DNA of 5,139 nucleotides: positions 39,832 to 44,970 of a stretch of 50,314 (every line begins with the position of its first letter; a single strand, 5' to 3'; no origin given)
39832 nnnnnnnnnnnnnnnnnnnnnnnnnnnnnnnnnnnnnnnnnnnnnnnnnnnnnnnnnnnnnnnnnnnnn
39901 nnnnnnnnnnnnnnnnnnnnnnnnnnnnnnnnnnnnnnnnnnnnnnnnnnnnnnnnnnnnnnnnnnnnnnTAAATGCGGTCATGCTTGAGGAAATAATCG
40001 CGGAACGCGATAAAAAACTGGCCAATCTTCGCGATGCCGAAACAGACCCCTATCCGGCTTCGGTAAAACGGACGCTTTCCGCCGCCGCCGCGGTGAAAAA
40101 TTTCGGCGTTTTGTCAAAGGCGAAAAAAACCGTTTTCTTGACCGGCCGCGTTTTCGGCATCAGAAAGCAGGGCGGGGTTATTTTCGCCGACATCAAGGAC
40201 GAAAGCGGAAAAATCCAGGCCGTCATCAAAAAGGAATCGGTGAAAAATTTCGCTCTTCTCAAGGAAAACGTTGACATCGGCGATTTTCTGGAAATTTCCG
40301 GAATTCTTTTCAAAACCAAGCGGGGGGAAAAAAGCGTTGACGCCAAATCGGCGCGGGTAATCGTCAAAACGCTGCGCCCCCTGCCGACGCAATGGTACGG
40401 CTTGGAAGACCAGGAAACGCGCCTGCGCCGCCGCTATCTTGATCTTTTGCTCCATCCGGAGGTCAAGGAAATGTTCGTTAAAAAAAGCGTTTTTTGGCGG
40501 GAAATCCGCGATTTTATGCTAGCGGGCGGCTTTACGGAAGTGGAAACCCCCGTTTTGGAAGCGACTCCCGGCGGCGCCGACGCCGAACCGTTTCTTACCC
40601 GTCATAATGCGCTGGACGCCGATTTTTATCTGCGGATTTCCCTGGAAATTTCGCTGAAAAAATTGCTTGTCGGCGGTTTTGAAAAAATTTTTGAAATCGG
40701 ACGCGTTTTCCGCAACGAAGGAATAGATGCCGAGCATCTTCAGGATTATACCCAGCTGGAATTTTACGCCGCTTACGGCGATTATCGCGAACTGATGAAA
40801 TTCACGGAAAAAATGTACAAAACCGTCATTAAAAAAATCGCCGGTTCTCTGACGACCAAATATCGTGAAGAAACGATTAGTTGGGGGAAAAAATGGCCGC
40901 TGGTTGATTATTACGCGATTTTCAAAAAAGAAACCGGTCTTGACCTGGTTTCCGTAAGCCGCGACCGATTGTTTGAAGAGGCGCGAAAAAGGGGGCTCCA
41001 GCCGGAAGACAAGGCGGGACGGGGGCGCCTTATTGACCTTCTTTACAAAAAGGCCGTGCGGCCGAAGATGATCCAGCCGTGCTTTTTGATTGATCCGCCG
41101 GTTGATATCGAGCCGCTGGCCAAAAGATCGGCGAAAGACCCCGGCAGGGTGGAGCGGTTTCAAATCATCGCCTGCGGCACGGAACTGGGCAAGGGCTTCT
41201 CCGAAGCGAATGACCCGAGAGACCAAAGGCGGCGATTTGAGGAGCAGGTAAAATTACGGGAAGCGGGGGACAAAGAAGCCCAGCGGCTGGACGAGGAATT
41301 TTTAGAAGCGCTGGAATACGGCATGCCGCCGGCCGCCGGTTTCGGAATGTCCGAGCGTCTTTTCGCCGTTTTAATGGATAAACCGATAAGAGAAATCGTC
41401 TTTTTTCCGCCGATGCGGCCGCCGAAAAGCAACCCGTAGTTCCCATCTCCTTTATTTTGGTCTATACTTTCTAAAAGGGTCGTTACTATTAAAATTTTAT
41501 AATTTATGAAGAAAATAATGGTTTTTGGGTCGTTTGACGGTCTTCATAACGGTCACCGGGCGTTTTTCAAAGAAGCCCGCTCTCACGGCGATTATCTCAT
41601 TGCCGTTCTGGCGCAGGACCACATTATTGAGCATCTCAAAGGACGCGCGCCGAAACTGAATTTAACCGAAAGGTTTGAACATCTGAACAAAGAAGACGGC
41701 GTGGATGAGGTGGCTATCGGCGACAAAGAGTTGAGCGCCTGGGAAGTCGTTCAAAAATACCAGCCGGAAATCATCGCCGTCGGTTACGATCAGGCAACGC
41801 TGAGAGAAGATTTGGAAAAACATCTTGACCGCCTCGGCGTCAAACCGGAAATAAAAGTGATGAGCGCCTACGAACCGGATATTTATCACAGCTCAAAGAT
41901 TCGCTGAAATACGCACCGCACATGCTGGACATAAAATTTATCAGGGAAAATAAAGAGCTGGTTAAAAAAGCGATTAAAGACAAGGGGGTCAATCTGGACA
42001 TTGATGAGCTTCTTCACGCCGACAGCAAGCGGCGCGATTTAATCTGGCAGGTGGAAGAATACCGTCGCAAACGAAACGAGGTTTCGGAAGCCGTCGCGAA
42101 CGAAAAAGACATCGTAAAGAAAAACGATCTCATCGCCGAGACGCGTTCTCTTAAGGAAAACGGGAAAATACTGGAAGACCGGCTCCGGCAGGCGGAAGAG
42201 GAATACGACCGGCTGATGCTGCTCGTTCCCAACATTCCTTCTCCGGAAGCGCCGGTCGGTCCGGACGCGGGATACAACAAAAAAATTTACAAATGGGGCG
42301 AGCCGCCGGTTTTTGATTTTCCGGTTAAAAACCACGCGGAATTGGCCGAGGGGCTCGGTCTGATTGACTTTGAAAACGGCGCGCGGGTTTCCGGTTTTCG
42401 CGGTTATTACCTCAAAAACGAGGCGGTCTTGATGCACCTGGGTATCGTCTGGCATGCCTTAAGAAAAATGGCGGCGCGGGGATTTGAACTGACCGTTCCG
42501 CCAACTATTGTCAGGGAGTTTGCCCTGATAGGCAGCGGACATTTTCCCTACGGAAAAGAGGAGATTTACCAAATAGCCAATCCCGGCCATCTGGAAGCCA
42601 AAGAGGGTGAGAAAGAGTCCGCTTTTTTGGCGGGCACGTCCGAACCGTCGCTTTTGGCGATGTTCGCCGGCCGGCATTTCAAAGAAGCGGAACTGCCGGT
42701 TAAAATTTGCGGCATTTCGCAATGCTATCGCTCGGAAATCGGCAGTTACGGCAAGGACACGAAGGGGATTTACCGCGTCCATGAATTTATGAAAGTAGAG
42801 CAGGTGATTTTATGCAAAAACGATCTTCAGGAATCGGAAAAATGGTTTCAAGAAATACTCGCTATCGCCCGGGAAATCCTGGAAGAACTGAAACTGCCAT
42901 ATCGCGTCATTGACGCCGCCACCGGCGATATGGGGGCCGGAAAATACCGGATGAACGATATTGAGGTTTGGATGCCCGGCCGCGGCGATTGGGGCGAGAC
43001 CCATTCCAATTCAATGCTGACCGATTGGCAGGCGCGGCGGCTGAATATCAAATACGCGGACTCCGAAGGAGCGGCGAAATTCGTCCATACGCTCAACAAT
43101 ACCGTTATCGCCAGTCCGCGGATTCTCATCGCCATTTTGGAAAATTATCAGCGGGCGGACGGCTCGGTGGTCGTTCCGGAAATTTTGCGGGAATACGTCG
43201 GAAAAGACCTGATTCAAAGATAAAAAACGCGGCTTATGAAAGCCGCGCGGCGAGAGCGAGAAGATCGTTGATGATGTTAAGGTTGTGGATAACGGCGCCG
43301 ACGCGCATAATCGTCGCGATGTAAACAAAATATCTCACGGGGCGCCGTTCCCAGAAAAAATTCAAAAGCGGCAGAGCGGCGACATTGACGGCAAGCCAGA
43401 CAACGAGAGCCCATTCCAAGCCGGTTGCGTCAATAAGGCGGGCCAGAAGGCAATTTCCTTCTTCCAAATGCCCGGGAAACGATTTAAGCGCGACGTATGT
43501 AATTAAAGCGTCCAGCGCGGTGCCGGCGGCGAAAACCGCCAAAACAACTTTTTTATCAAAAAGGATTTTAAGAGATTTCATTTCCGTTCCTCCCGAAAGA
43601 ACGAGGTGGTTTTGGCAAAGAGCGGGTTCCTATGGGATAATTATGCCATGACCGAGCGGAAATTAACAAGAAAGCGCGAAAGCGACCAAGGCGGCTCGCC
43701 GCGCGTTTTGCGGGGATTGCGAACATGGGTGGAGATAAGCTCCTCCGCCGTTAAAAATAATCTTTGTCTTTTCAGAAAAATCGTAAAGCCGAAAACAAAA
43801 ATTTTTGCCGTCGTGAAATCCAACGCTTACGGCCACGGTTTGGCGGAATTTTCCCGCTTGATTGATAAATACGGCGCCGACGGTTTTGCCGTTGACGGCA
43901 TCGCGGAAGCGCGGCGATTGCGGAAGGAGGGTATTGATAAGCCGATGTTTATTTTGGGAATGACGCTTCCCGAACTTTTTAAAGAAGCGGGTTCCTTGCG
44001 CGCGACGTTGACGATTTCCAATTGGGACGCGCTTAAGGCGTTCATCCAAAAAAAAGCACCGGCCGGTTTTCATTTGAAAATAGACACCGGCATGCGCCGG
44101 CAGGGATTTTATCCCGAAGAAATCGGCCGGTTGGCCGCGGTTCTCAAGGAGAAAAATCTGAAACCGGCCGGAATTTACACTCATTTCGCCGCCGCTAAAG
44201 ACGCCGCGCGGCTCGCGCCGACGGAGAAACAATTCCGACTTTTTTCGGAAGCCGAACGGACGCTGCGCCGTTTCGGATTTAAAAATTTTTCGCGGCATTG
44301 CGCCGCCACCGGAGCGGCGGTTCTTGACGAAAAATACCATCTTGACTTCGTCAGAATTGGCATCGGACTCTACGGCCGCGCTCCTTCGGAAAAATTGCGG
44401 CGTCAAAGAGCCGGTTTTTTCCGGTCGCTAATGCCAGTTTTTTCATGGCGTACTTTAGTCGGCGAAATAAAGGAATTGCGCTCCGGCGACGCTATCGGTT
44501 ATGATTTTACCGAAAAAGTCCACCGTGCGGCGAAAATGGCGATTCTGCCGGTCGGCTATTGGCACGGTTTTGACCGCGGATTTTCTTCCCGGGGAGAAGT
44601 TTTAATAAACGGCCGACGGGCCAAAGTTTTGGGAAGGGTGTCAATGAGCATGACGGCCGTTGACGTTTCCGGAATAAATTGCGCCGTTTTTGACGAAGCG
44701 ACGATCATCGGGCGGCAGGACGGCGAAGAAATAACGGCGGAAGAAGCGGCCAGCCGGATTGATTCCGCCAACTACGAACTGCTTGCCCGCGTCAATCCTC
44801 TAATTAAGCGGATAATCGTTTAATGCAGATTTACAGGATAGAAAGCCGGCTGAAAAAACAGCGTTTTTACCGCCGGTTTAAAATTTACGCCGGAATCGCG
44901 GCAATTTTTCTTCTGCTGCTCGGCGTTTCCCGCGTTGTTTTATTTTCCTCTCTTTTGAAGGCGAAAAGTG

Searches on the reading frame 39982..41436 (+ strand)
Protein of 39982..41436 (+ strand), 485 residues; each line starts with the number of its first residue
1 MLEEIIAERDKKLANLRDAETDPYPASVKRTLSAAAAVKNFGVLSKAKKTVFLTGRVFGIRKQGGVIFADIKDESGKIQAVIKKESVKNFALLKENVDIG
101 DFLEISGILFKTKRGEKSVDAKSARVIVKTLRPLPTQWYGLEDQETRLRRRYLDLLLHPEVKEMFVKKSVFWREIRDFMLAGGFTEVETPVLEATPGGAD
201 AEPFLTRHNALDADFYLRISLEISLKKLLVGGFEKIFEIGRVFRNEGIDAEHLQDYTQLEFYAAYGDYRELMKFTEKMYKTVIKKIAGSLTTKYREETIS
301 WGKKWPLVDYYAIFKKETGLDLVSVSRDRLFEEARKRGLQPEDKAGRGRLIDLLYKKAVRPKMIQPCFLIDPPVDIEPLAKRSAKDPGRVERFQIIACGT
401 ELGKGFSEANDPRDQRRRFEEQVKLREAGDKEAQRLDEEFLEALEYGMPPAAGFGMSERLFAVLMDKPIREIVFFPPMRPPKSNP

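Call 53: search_protein_families(library=pfam, proteins=[window:39982-41436:+], max_evalue=0.001)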
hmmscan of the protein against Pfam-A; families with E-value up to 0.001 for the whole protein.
window:39982-41436:+ (485 aa): 3 families
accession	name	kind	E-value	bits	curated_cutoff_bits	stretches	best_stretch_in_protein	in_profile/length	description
PF00152.25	tRNA-synt_2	-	1.4e-69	235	25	1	143-478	1-307/308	tRNA synthetases class II (D, K and N)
PF01336.31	tRNA_anti-codon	-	4.4e-15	55.8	27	1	52-127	2-75/75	OB-fold nucleic acid binding domain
PF01409.25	tRNA-synt_2d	-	7.5e-06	26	19.8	1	235-295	104-163/246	tRNA synthetases class II core domain (F)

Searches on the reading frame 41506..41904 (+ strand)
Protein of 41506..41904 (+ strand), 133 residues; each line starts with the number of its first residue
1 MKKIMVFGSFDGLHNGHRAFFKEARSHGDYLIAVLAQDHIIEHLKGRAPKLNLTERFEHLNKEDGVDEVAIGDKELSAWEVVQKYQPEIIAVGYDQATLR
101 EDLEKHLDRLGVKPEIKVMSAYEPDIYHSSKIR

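Call 53: search_protein_families(library=pfam, proteins=[window:41506-41904:+], max_evalue=0.001)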
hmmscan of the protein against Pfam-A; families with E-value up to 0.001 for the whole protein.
window:41506-41904:+ (133 aa): 2 families
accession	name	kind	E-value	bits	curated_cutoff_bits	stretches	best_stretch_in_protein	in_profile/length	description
PF01467.32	CTP_transf_like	-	1.1e-13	52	21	1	6-133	2-131/133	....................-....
PF06574.18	FAD_syn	-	2.1e-06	28.1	27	1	3-70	8-81/158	FAD synthetase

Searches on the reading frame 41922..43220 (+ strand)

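Call 53: search_protein_families(library=pfam, proteins=[window:41922-43220:+], max_evalue=0.001)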
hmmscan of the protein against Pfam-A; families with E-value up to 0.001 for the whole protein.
window:41922-43220:+ (433 aa): 2 families
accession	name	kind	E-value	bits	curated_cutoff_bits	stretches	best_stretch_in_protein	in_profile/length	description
PF00587.30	tRNA-synt_2b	-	6.4e-30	105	29.3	1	230-409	7-179/179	tRNA synthetase class II core domain (G, H, P, S and T)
PF02403.27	Seryl_tRNA_N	-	4.8e-24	85.1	28.2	1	1-106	1-108/108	Seryl-tRNA synthetase N-terminal domain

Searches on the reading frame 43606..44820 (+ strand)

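Call 53: search_protein_families(library=pfam, proteins=[window:43606-44820:+], max_evalue=0.001)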
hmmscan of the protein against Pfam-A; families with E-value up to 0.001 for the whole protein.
window:43606-44820:+ (405 aa): 2 families
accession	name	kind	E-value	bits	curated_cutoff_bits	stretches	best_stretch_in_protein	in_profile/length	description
PF01168.26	Ala_racemase_N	-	7.7e-54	183.1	24.1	1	44-260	1-220/220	Alanine racemase, N-terminal domain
PF00842.27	Ala_racemase_C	-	1.1e-31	109.5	25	1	278-403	1-126/127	Alanine racemase, C-terminal domain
